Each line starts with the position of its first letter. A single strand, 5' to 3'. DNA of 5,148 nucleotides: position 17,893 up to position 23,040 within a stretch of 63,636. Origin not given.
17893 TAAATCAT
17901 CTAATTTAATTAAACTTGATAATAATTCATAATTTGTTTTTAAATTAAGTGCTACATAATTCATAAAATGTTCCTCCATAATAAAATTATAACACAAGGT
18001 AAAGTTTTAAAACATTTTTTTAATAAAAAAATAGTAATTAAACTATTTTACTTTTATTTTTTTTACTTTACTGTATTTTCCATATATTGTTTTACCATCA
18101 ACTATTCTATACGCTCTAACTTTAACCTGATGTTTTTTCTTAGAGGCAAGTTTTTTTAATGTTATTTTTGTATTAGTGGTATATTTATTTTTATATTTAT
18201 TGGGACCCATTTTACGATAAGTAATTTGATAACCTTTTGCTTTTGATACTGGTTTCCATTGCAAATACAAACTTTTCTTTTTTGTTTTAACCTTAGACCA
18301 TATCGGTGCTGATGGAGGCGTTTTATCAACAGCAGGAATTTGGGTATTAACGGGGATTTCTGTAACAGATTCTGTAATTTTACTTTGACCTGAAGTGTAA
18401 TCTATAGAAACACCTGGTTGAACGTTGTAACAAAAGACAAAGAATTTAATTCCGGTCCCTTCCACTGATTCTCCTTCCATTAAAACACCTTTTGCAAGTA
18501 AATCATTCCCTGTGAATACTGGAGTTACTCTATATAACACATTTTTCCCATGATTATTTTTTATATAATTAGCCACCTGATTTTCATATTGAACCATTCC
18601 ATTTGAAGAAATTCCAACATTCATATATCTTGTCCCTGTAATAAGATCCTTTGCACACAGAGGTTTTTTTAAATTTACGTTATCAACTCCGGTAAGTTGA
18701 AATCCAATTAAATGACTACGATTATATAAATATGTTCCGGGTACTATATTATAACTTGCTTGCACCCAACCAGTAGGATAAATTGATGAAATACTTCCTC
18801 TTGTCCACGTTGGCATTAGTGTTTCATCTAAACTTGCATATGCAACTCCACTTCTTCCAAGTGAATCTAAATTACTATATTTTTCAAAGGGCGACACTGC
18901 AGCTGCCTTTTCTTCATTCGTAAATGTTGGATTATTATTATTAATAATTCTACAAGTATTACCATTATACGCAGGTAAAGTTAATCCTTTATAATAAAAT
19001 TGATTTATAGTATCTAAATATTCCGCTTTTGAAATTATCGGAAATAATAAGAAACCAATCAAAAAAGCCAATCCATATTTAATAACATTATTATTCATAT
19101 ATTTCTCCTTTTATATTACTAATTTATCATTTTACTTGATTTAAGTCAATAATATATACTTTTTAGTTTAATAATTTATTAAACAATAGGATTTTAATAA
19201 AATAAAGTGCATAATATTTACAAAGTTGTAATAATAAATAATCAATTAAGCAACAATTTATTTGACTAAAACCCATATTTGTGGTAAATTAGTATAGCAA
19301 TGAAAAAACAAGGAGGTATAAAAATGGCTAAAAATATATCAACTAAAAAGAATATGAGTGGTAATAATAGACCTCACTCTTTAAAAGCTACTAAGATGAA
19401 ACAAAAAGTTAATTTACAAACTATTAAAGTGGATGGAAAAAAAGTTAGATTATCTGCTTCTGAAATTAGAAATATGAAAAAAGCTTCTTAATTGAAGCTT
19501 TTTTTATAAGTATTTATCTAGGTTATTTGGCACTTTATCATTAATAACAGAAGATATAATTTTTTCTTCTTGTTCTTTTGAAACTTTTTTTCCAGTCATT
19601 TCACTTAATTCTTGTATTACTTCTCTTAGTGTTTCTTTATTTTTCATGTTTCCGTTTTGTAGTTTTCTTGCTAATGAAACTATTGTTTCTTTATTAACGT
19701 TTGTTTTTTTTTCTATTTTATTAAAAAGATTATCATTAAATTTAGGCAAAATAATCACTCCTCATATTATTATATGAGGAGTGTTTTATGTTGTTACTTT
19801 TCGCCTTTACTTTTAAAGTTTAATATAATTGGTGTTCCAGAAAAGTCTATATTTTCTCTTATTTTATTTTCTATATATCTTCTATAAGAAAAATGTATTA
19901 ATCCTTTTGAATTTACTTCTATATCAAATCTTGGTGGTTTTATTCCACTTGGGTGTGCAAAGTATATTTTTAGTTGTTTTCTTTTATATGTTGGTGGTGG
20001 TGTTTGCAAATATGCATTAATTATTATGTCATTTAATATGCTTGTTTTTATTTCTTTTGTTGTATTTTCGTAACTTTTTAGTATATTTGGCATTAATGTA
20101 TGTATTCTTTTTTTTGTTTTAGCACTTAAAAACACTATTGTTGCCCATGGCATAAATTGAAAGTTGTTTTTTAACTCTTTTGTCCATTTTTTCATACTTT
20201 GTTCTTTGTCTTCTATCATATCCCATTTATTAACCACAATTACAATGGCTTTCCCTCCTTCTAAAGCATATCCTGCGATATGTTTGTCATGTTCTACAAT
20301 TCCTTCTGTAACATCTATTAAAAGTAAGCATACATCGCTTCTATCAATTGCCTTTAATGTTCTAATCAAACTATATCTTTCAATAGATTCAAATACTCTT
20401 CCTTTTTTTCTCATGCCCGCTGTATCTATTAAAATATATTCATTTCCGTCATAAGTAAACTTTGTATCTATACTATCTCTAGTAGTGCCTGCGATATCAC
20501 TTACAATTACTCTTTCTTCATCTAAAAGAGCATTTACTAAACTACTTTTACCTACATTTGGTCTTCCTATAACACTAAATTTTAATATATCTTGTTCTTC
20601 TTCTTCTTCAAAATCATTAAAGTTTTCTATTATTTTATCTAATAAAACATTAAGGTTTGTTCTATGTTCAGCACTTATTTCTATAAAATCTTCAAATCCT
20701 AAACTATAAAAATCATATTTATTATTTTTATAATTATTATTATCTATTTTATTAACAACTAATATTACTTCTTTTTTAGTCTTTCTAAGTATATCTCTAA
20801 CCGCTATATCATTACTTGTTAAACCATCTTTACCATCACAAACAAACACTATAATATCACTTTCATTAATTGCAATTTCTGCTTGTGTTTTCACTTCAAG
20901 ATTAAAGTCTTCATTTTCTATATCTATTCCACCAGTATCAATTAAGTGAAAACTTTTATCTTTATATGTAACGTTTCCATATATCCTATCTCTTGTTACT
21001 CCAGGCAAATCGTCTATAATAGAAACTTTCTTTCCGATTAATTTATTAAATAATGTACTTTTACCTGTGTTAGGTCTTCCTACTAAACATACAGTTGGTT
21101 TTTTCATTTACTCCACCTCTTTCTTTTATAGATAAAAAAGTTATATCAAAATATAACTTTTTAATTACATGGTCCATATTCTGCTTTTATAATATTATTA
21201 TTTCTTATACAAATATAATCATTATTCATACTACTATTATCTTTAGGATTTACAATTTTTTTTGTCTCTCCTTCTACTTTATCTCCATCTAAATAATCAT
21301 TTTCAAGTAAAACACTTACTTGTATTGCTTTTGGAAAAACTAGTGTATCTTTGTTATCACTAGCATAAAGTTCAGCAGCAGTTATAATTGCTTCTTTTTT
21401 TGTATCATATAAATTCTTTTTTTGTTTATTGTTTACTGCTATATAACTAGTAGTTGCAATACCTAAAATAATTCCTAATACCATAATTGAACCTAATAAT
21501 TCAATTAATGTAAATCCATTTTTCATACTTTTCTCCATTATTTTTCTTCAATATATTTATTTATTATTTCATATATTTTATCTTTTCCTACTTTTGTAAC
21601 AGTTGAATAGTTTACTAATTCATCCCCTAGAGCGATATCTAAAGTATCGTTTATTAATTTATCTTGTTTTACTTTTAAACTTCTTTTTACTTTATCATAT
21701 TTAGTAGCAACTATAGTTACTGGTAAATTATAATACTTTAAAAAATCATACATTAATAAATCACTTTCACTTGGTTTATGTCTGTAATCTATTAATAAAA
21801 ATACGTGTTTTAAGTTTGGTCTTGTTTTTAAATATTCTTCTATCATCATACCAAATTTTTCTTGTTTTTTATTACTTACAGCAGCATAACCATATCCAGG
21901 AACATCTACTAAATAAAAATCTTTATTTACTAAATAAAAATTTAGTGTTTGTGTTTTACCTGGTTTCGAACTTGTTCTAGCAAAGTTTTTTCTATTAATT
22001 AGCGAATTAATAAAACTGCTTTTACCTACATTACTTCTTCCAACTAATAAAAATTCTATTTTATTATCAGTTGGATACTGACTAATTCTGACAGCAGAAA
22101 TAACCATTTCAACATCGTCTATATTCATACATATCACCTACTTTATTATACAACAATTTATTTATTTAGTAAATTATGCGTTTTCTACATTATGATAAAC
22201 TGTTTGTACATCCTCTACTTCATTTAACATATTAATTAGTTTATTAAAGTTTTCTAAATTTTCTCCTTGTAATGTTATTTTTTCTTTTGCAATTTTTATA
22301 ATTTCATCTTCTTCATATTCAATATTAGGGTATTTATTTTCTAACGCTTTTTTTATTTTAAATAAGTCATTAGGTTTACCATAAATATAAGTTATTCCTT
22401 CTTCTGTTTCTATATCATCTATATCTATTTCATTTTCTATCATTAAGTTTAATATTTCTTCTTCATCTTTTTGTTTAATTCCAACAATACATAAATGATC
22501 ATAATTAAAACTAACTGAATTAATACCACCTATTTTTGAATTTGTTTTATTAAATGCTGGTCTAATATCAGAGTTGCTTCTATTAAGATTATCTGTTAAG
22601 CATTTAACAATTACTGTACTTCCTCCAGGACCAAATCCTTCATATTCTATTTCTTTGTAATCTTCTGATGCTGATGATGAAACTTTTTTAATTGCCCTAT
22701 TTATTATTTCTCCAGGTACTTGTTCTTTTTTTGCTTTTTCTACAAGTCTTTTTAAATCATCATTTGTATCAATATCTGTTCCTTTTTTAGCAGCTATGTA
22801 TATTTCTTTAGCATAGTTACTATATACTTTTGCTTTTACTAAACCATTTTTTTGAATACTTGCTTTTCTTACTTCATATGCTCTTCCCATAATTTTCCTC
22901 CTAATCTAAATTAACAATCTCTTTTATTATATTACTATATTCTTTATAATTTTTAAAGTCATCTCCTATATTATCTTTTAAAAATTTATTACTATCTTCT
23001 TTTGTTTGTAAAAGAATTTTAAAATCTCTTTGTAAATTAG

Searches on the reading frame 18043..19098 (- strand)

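Call 86: search_protein_families(library=pfam, proteins=[window:18043-19098:-], max_evalue=0.0001)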
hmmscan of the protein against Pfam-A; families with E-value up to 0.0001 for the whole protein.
window:18043-19098:- (351 aa): 2 families
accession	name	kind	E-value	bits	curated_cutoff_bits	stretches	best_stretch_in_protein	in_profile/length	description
PF13930.12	Endonuclea_NS_2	-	2.6e-20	73.4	27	1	73-211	11-130/132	DNA/RNA non-specific endonuclease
PF00041.27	fn3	-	4.6e-05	24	25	0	272-331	11-70/84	Fibronectin type III domain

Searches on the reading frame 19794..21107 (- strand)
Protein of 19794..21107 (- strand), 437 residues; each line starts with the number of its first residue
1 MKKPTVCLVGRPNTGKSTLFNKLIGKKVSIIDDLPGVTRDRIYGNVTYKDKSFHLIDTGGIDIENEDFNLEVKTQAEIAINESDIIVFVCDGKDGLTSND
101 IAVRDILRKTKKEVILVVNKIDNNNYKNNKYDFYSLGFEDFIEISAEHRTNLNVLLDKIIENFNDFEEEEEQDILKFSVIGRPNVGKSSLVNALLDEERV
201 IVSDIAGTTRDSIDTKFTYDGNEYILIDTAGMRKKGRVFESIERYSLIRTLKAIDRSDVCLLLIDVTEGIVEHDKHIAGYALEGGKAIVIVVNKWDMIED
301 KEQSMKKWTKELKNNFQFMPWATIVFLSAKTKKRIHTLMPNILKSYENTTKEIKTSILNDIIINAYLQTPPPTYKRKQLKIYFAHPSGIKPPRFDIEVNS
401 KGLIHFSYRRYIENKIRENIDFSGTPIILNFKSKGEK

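Call 38: search_protein_families(library=pfam, proteins=[window:19794-21107:-], max_evalue=0.001)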
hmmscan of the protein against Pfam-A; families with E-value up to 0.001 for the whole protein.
window:19794-21107:- (437 aa): 15 families
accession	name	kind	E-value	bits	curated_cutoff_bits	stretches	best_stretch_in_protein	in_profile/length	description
PF01926.29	MMR_HSR1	-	3.4e-58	195.1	21.9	2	5-120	1-113/113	50S ribosome-binding GTPase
PF02421.24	FeoB_N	-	1.8e-29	102.7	27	2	5-158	2-155/156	Ferrous iron transport protein B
PF14714.11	KH_dom-like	-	2.7e-25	88.9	27.3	1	353-432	2-81/81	KH-domain-like of EngA bacterial GTPase enzymes, C-terminal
PF00009.33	GTP_EFTU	-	3.3e-24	85.9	26.5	2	174-344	3-184/188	Elongation factor Tu GTP binding domain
PF03193.22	RsgA_GTPase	-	5.4e-12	46.3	30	1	107-234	49-170/174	RsgA GTPase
PF00350.29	Dynamin_N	-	5.7e-12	46.4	27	0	179-210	3-33/168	Dynamin family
PF00071.28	Ras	-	2.1e-11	44.1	21.6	2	176-345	1-159/162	Ras family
PF04548.22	AIG1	-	1.2e-09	38.2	27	1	5-108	2-108/212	AIG1 family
PF08477.19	Roc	-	5.6e-08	33.5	27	0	6-122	2-119/119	Ras of Complex, Roc, domain of DAPkinase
PF10662.15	PduV-EutP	-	2.2e-07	31.2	21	1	6-159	4-141/143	Ethanolamine utilisation - propanediol utilisation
PF09439.16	SRPRB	-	1.4e-06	28.2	25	0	2-91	2-81/178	Signal recognition particle receptor beta subunit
PF16897.10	MMR_HSR1_Xtn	-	3.6e-06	27.3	35.2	0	113-162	57-103/106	C-terminal region of MMR_HSR1 domain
PF00910.28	RNA_helicase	-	0.00014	22.7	21.5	0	179-236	3-64/105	RNA helicase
PF02492.25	cobW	-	0.00043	20.4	20.7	0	223-318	85-178/180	CobW/HypB/UreG, nucleotide-binding domain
PF00025.27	Arf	-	0.00098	19.1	22.3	0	5-130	16-134/174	ADP-ribosylation factor family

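Call 39: find_related_loci(query=window:19794-21107:-, collection=genome_contigs, flank=1000)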
Query window:19794-21107:- (437 aa) in genome_contigs; peptide patterns used: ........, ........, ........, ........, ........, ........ (x = any residue, [..] = any of these).
600 stretches matched a pattern (row limit reached: there are more); 550 encode a relative of the query (tblastn E <= 1e-3); the best 80 are kept; 80 distinct loci.
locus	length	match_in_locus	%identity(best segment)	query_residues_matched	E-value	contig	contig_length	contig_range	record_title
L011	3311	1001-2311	68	1-437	0e+0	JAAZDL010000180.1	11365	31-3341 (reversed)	MAG: Mycoplasmatota bacterium isolate AS09scLD_156 384921_AS09, whole genome shotgun sequence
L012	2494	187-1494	66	1-437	0e+0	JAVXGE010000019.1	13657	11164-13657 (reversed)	MAG: Bacilli bacterium isolate CGS5Y3-bin84 NODE_4225_length_13657_cov_6.471548, whole genome shotgun sequence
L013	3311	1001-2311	65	1-437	0e+0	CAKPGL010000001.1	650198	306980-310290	MAG: uncultured Bacilli bacterium isolate REFINED_METABAT215_TOP10_CONTIGS_1500_ASSEMBLY_K77_MERGED__Hadza_MoBio_hadza-I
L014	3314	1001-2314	65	1-437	0e+0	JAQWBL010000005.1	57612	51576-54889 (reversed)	MAG: Bacilli bacterium isolate STF2_219 NODE_1008_length_57612_cov_5.191650_Sandtown_F2, whole genome shotgun sequence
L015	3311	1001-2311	65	1-437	0e+0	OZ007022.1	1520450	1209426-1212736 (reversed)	MAG: uncultured Bacilli bacterium isolate 6730_HET_VAC_s0.ctg000451l_hifiasm_large MAG genome assembly, chromosome: 1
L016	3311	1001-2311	64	1-437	0e+0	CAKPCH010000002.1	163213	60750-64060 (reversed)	MAG: uncultured Bacilli bacterium isolate REFINED_METABAT215_TOP10_CONTIGS_1500_ASSEMBLY_K77_MERGED__Hadza_MoBio_hadza-I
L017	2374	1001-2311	64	1-437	0e+0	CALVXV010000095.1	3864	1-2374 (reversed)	MAG: uncultured Bacilli bacterium isolate BRZ_MN__bin27 genome assembly, contig: BRZ_MN__NODE_17902_length_3864_cov_11.6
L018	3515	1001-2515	61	1-436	0e+0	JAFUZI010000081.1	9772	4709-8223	MAG: Bacilli bacterium isolate RGIG4963 Roe_deer_Rumen-4__c181290, whole genome shotgun sequence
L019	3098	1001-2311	63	1-436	0e+0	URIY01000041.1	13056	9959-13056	uncultured Tenericutes bacterium isolate UMGS1045 genome assembly, contig: NODE_2801_length_13056_cov_14.274594, whole g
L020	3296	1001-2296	64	4-436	0e+0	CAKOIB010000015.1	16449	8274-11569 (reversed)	MAG: uncultured Bacilli bacterium isolate REFINED_METABAT215_TOP10_CONTIGS_1500_ASSEMBLY_K77_MERGED__Hadza_MoBio_hadza-E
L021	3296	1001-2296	64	4-436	0e+0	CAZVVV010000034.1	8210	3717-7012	MAG TPA_asm: uncultured Muribaculaceae bacterium isolate binchicken_co354_378 genome assembly, contig: NODE_10364_length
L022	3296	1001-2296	64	4-436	0e+0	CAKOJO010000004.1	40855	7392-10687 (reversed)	MAG: uncultured Bacilli bacterium isolate REFINED_METABAT215_TOP10_CONTIGS_1500_ASSEMBLY_K77_MERGED__Hadza_MoBio_hadza-E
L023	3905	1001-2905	61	1-437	0e+0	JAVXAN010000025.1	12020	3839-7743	MAG: Bacilli bacterium isolate CGS5Y2-bin26 NODE_4860_length_12020_cov_7.215629, whole genome shotgun sequence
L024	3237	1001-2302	60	1-434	0e+0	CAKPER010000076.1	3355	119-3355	MAG: uncultured Bacilli bacterium isolate REFINED_METABAT215_TOP10_CONTIGS_1500_ASSEMBLY_K77_MERGED__Hadza_MoBio_hadza-A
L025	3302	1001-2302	58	1-436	2e-179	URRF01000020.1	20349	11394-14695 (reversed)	uncultured Mollicutes bacterium isolate UMGS1266 genome assembly, contig: NODE_462_length_20349_cov_11.521238, whole gen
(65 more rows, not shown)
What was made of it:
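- Checked: Its nearest relatives (Der GTPase 65-68% identical) are uncultured gut 'Bacilli bacterium'/Mollicutes-labelled MAGs, one of them a 1.52-Mb chromosome (call 39).
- Tried and rejected: I considered and rejected a Clostridium origin (call 39).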

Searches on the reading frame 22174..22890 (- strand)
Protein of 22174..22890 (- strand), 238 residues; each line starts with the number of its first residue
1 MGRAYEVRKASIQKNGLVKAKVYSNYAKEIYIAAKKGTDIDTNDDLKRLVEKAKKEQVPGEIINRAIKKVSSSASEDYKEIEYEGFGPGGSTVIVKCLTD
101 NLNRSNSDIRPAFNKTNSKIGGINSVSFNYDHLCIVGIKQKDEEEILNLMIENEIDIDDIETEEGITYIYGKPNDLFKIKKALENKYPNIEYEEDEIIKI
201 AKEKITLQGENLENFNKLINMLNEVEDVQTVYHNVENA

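Call 38: search_protein_families(library=pfam, proteins=[window:22174-22890:-], max_evalue=0.001)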
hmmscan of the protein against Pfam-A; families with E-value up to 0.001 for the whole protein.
window:22174-22890:- (238 aa): 2 families
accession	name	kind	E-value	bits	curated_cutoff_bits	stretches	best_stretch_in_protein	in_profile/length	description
PF01709.26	Transcrip_reg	-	1.3e-42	145.7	27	1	78-235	1-160/160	TACO1/YebC second and third domain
PF20772.2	TACO1_YebC_N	-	4.9e-17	62.6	36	1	5-71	3-71/73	TACO1/YebC protein N-terminal domain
